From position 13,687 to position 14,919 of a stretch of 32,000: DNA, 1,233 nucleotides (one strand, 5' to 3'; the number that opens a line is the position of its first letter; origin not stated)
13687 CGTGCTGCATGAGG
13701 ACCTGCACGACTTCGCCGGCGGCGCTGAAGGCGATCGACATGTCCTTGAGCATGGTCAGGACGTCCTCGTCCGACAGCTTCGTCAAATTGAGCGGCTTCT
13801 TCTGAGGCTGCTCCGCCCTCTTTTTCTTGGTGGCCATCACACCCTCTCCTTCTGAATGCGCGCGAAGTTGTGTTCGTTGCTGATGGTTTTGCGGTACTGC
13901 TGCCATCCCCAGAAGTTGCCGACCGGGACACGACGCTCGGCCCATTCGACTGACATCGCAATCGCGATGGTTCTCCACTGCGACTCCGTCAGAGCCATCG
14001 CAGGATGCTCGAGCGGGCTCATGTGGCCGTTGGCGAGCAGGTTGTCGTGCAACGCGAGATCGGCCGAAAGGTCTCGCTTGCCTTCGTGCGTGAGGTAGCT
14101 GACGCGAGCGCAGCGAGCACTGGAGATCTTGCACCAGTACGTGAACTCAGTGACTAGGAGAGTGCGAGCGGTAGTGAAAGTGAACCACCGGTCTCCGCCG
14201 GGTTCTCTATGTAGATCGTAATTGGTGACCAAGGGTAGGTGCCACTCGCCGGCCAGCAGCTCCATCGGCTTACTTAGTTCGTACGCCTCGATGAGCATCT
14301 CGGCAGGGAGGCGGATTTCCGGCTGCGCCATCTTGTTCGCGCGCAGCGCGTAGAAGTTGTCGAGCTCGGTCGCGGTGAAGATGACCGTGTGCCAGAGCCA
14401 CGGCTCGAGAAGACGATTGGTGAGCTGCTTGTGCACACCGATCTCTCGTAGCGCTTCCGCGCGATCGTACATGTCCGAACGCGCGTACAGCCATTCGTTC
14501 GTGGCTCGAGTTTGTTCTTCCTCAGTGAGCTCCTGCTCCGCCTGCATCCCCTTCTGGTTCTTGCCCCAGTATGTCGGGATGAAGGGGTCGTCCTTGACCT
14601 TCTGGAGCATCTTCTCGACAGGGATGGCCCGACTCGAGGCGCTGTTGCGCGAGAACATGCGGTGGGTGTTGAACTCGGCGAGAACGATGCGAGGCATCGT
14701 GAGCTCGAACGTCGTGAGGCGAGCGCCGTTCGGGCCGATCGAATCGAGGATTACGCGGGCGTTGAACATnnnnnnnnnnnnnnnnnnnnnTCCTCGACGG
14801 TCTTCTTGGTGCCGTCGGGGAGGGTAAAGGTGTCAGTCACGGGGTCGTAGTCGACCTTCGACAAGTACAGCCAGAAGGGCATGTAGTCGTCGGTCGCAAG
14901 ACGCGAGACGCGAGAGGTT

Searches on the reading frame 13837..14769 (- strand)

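Call 15: search_protein_families(library=pfam, proteins=[window:13837-14769:-], max_evalue=0.001)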
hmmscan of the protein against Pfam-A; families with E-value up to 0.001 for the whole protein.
window:13837-14769:- (310 aa): 1 family
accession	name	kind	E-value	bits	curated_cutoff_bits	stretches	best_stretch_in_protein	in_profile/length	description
PF02511.20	Thy1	-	3e-13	50.4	24.8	1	20-162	60-184/191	Thymidylate synthase complementing protein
